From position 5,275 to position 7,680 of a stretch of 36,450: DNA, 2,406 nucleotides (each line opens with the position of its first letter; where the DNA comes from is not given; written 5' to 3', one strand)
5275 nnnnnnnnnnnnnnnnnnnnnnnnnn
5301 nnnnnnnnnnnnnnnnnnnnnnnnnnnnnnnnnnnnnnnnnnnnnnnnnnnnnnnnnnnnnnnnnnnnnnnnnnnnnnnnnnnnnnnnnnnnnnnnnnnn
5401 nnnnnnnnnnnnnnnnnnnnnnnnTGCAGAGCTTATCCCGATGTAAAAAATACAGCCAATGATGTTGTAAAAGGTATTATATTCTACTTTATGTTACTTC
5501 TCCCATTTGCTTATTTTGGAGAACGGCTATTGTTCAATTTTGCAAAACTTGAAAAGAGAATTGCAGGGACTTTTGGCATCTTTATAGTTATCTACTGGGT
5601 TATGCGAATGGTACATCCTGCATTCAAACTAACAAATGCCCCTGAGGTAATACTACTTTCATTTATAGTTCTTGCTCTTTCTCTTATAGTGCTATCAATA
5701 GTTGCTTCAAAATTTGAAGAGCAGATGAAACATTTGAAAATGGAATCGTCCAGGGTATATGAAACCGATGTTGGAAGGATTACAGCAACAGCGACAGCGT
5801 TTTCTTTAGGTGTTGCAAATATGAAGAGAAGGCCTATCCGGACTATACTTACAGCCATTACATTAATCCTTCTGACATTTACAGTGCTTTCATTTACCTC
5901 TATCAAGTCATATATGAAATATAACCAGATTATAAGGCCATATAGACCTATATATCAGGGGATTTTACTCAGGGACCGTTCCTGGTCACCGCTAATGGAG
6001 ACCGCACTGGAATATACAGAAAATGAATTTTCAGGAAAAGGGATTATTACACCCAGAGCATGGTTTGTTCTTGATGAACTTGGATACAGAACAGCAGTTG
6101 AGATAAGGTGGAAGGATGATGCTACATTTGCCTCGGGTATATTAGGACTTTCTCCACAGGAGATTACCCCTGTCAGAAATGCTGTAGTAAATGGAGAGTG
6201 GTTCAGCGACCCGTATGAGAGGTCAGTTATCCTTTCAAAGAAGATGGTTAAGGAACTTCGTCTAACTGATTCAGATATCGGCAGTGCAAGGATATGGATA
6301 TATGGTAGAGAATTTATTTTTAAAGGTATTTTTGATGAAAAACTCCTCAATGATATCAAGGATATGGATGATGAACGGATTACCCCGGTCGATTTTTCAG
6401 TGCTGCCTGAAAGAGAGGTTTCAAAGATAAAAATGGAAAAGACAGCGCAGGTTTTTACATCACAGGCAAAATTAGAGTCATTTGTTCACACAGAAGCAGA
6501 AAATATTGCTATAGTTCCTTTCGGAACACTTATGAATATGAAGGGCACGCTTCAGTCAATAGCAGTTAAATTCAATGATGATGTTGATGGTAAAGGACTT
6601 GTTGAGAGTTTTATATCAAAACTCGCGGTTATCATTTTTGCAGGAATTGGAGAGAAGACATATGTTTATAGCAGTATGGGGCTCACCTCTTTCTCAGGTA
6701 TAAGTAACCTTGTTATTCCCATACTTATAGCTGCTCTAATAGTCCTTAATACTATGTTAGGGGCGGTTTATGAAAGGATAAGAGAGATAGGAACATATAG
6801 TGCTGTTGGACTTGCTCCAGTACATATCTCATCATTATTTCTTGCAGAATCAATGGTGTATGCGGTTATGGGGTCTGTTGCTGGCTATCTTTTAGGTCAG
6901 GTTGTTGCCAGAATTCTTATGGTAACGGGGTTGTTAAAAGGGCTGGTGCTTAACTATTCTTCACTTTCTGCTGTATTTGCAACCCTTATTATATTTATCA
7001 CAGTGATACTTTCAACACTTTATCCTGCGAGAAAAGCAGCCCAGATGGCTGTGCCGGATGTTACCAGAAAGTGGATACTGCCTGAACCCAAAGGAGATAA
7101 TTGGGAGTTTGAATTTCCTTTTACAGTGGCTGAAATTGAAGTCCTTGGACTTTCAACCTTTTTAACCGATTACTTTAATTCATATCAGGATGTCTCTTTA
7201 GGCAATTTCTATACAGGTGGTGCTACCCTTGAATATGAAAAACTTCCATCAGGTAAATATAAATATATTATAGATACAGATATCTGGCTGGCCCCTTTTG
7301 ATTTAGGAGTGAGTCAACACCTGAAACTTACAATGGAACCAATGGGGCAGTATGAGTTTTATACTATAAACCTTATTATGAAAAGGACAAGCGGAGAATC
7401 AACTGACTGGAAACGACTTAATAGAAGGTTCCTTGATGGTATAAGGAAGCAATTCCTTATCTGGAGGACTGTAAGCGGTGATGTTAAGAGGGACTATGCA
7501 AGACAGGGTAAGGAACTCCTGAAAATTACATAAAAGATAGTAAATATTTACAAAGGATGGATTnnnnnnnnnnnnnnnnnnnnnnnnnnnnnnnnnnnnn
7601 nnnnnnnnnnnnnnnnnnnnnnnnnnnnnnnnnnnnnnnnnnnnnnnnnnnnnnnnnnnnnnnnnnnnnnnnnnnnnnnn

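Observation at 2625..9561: TPR lipoprotein / M28-like-FtsX giant fusion / OPT-like membrane protein operon with no ATPase partner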

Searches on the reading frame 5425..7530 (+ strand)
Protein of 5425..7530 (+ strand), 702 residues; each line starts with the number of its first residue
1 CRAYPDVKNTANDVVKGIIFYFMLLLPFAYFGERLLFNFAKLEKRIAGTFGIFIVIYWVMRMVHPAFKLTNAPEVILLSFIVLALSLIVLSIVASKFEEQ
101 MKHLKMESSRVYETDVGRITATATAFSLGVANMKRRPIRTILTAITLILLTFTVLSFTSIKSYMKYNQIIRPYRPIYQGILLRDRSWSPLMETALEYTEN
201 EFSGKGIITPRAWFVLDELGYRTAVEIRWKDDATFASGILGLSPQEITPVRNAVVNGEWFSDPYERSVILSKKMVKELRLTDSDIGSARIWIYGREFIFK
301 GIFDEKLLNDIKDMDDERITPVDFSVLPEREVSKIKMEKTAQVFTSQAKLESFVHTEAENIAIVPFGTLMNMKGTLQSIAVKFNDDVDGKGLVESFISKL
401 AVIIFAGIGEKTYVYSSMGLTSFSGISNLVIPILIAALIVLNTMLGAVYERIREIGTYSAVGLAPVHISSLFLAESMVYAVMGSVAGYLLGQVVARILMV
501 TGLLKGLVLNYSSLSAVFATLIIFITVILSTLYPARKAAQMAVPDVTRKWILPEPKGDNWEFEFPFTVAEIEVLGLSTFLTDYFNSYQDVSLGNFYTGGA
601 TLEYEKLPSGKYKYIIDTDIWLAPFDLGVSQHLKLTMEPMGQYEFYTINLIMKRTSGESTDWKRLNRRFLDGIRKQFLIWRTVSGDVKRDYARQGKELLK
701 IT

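Call 33: find_related_loci(query=A1, collection=genome_contigs, flank=10000)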
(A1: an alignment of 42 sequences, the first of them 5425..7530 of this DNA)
Query A1 (702 aa) in genome_contigs; peptide patterns used: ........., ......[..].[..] (x = any residue, [..] = any of these).
600 stretches matched a pattern (row limit reached: there are more); 584 encode a relative of the query (tblastn E <= 1e-3); the best 80 are kept; 80 distinct loci.
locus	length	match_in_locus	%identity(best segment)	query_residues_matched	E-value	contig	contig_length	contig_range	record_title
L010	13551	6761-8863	92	1-701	0e+0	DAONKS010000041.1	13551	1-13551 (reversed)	MAG TPA_asm: bacterium isolate AMR_MDS_3707 NODE_3734_length_13551_cov_9.260522, whole genome shotgun sequence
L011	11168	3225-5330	79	1-702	0e+0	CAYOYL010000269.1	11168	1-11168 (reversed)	MAG TPA_asm: uncultured bacterium isolate SRP067234_co1_231 genome assembly, contig: k99_556863, whole genome shotgun se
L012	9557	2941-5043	82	1-701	0e+0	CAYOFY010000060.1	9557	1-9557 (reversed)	MAG TPA_asm: uncultured bacterium isolate SRP098346_co1_300 genome assembly, contig: NODE_9343_length_9557_cov_29.278468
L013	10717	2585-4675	75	1-702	0e+0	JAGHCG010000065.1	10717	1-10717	MAG: bacterium isolate AUK276 PB_MBMC_230_c_000000000043, whole genome shotgun sequence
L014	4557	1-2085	74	10-701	0e+0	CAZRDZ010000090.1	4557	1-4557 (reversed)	MAG TPA_asm: uncultured bacterium isolate binchicken_co256_1002 genome assembly, contig: NODE_61890_length_4557_cov_17.5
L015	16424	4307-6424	72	1-701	0e+0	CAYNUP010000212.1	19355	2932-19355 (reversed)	MAG TPA_asm: uncultured bacterium isolate SRP231805_co4_9 genome assembly, contig: k141_193339, whole genome shotgun seq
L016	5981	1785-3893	71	1-701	0e+0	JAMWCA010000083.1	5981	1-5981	MAG: Candidatus Omnitrophota bacterium isolate DG02_2.bins.52.Tibet NODE_8055_length_5981_cov_7.799966, whole genome sho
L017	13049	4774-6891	71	1-701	0e+0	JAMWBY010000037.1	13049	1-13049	MAG: Candidatus Omnitrophota bacterium isolate DG_2.bins.143.Tibet NODE_6220_length_13049_cov_2.549296, whole genome sho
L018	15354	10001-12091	69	1-696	0e+0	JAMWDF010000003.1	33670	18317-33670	MAG: Candidatus Omnitrophota bacterium isolate QZM4_2.bins.498.Tibet NODE_4036_length_33670_cov_0.914796, whole genome s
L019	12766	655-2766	68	1-702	0e+0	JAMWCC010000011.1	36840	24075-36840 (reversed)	MAG: Candidatus Omnitrophota bacterium isolate DRTY-6.bins.107.201705 NODE_2868_length_36840_cov_1.07839, whole genome s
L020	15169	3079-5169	67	1-695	0e+0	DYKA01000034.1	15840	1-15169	MAG TPA_asm: Vermiphilus sp. isolate SulCav_AS07-7_2_40_16 SulCav_AS07_7_3687_length_15840_cov_9_413367, whole genome sh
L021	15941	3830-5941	66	1-702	0e+0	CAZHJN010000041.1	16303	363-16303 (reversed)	MAG TPA_asm: uncultured bacterium isolate SRP098346_co1_153 genome assembly, contig: NODE_3751_length_16303_cov_11.21221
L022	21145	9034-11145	66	1-702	0e+0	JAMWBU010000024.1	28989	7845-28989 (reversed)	MAG: Candidatus Omnitrophota bacterium isolate DG_1_6.bins.57.Tibet NODE_1748_length_28989_cov_1.282517, whole genome sh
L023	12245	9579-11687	66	1-701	0e+0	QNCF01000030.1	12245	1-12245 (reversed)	MAG: Candidatus Omnitrophota bacterium isolate B48_G9 B48_Guay9_scaffold_05502, whole genome shotgun sequence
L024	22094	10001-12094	71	1-696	0e+0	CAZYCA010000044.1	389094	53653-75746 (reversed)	MAG TPA_asm: uncultured bacterium isolate SRP231805_co4_45 genome assembly, contig: k141_337244, whole genome shotgun se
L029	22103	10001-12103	55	2-701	0e+0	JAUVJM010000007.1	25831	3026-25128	MAG: bacterium isolate CSMAG_454 CSMAG_454_k127_679018_length_25831_cov_32.2172, whole genome shotgun sequence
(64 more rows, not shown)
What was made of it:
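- At least 584 species genomes (call 33).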

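Call 44: predict_structure(alignment_id=A1)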
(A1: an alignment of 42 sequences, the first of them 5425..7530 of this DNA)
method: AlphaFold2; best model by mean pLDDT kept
length: 702 residues; sequences in the alignment: 42
mean_pLDDT: 67.7   pTM: 0.44
mean pLDDT of the five models: 67.7, 67.0, 63.5, 63.5, 62.6
residues with pLDDT >= 90: 141; 70-90: 212; 50-70: 165; < 50: 184
segments of 3 or more residues with pLDDT < 50: 1-15, 64-76, 93-135, 154-163, 341-349, 419-431, 450-469, 502-520, 526-549
pLDDT, mean of each block of 10 residues (from residue 1): 30 48 56 62 67 67 50 47 49 46 39 29 31 45 55 46 61 87 79 78 88 69 79 89 92 92 94 93 92 91 93 89 76 65 44 79 93 88 87 77 82 72 40 54 54 41 43 52 53 51 38 45 49 40 38 83 76 89 80 74 87 91 82 90 75 90 87 79 70 87 69
secondary structure, 60 per line:
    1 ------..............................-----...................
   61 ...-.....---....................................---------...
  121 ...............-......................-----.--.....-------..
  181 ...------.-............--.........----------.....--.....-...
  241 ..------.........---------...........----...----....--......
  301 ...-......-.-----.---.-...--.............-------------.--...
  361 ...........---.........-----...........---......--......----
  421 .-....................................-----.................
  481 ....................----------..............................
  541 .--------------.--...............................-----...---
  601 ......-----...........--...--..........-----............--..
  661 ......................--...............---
elements in order (helices of 4 or more, strands of 3 or more residues): H7-36 H42-63 H65-69 H73-108 H118-135 H137-158 E167-171 E179-183 H192-202 E206-214 E225-229 E232-236 E238-242 H249-253 E254-257 E267-271 H272-277 E289-292 E295-303 H305-310 H329-341 E361-365 H366-371 E375-383 H389-399 E403-408 E411-416 H423-458 H464-500 H511-541 E559-569 H570-589 E595-597 E601-606 E612-622 E630-639 E645-656 H659-682 H685-699
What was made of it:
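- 7033..7533 (+): Cytoplasmic C-terminal tail (aa 1296-1461), beta-alpha-beta6-alpha; family hallmark; weak resemblance to SRPBCC/START helix-grip domains. Ten-residue block pLDDT in the tail is mostly 74-91 (call 44).
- On SRPBCC (START/Bet v 1/CoxG) helix-grip domain: The secondary-structure order fits (call 44).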

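Call 48: fold_search(model_id=the predicted structure, library=pdb)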
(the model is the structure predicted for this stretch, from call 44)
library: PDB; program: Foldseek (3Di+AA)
matches with E <= 10: 1086; with E <= 0.001: 8
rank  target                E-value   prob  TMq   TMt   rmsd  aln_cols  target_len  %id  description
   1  5gko_A                1.6e-09  1.00  0.18  0.20  20.6       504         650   15  Crystal structure of tripartite-type ABC transporter, MacB from Acinetobacter baumannii (released 2017-11-15)
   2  5xu1_M                3.4e-07  1.00  0.17  0.28  18.2       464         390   14  Structure of a non-canonical ABC transporter from Streptococcus pneumoniae R6 (released 2018-01-24)
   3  5nik_J                2.0e-06  1.00  0.20  0.22  19.6       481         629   14  Structure of the MacAB-TolC ABC-type tripartite multidrug efflux pump (released 2017-05-24)
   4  9qgy_M                2.6e-06  1.00  0.17  0.52  11.7       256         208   11  Structure of the YbjP lipoprotein bound to the MacAB-TolC tripartite efflux pump (released 2026-03-25)
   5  5c59_A                1.0e-05  1.00  0.16  0.52   6.7       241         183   11  Crystal structure of the periplasmic region of MacB from E. coli (released 2016-06-22)
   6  5c59_C                1.1e-05  1.00  0.16  0.54   7.1       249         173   11  Crystal structure of the periplasmic region of MacB from E. coli (released 2016-06-22)
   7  5lj8_B                6.2e-05  1.00  0.18  0.47   8.8       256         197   13  Structure of the E. coli MacB periplasmic domain (P21) (released 2017-11-15)
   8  5lj8_A                4.1e-04  1.00  0.16  0.42   8.8       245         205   13  Structure of the E. coli MacB periplasmic domain (P21) (released 2017-11-15)
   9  2ns9_B                6.4e-03  0.96  0.12  0.38   7.7       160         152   16  Crystal structure of protein APE2225 from Aeropyrum pernix K1, Pfam COXG (released 2006-11-14)
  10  9gnw_P                1.2e-02  0.97  0.11  0.31   8.1       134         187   18  Universal PSII assembly intermediate (released 2025-09-17)
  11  2il5                  1.2e-02  0.84  0.11  0.30  13.0       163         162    9  Structure of Protein of Unknown Function SA2116 from Staphylococcus aureus (released 2006-10-31)
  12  2ldk_MODEL_1_A        1.3e-02  0.87  0.10  0.32  13.0       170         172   13  Solution NMR Structure of Protein AAur_3427 from Arthrobacter aurescens, Northeast Structural Genomics Consort (released 2011-06-22)
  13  4jda_D                1.3e-02  0.63  0.10  0.27  12.4       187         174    7  Complex structure of abscisic acid receptor PYL3 with (-)-ABA (released 2013-07-24)
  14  5gwo_D                1.4e-02  0.72  0.11  0.28  11.8       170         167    8  Crystal structure of RCAR3:PP2C S265F/I267M with (+)-ABA (released 2017-09-13)
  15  5gwo_C                1.4e-02  0.69  0.11  0.29  11.9       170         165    8  Crystal structure of RCAR3:PP2C S265F/I267M with (+)-ABA (released 2017-09-13)
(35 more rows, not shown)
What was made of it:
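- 5836..7032 (+): MacB/FtsX-type permease: TM1 (aa 897-919), periplasmic core domain (920-1178), TM2-4 (1179-1295) including the coupling-helix motif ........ (aa 1208-1215). Foldseek: MacB 5gko E 1.6e-9 and MacB periplasmic domain 5c59 TMt 0.52 (call 48).
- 7033..7533 (+): Foldseek: CoxG 2ns9 E 6e-3, also PYR/PYL, Bet v 1, Ups1 and polyketide cyclases (call 48).
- On Type VII ABC transporter permease (FtsX/MacB/LolC family): Foldseek to MacB periplasmic domains 5c59 and 5lj8, E 1e-5, TMt ~0.5 (call 48).
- On SRPBCC (START/Bet v 1/CoxG) helix-grip domain: There are many consistent but weak Foldseek hits, E 6e-3 to 3e-2 (call 48).
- Foldseek to MacB and its periplasmic domain (call 48). The tail resembles SRPBCC/START lipid-binding folds, including Ups1 (call 48).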

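Call 65: search_protein_families(library=pfam, proteins=[L029:14230-15162:+], max_evalue=1)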
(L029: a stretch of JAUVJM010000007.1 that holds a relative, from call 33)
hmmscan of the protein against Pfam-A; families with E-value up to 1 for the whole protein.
L029:14230-15162:+ (311 aa): 1 family
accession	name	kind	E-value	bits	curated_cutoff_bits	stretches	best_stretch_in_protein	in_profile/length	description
PF08235.19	LNS2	-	0.012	15.5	32.3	1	78-122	5-48/226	LNS2 (Lipin/Ned1/Smp2)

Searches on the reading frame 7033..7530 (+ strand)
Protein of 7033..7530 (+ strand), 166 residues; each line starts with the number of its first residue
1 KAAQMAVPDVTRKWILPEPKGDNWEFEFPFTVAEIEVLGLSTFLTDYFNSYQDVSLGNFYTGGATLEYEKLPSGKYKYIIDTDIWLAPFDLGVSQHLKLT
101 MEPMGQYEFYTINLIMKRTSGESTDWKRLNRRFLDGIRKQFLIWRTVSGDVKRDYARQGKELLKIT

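Call 65: search_protein_families(library=pfam, proteins=[window:7051-7530:+], max_evalue=1)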
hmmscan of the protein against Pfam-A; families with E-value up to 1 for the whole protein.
window:7051-7530:+ (160 aa): 1 family
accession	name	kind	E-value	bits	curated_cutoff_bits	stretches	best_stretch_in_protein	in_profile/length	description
PF16705.11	NUDIX_5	-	0.25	11.5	27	1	87-133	96-141/177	NUDIX, or N-terminal NPxY motif-rich, region of KRIT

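Call 75: search_protein_representatives(protein=window:7033-7530:+)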
Query: 166 residues. Proteins with E-value up to 0.001 (for the whole library): 1434; up to 1e-10: 1082; up to 1e-30: 96. The best 150 are listed.
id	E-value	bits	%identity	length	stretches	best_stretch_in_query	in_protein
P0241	2.1e-51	190.5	56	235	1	1-163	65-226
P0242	4.7e-51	189.4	55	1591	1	1-163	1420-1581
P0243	2.0e-49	184.1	52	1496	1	1-163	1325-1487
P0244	2.5e-47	177.3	51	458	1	2-163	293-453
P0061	6.1e-47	176.0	53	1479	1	1-161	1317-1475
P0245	4.4e-46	173.2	49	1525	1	1-163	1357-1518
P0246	7.9e-45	169.1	49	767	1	1-163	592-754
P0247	2.3e-44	167.6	49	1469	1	2-163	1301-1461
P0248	4.4e-44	166.7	52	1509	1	1-158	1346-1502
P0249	2.4e-43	164.3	50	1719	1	2-163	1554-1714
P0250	1.2e-42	162.0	50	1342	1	2-163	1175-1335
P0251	1.6e-42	161.6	49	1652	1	2-164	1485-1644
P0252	4.7e-42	160.1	49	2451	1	1-160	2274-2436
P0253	2.8e-41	157.5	46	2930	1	1-163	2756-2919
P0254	3.1e-41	157.4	51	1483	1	2-164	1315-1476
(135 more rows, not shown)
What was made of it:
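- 7033..7533 (+): 1,434 clusters hit, nearly all at the C-terminus of giants (call 75).
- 1,434 clusters at 50% identity for the tail (call 75).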
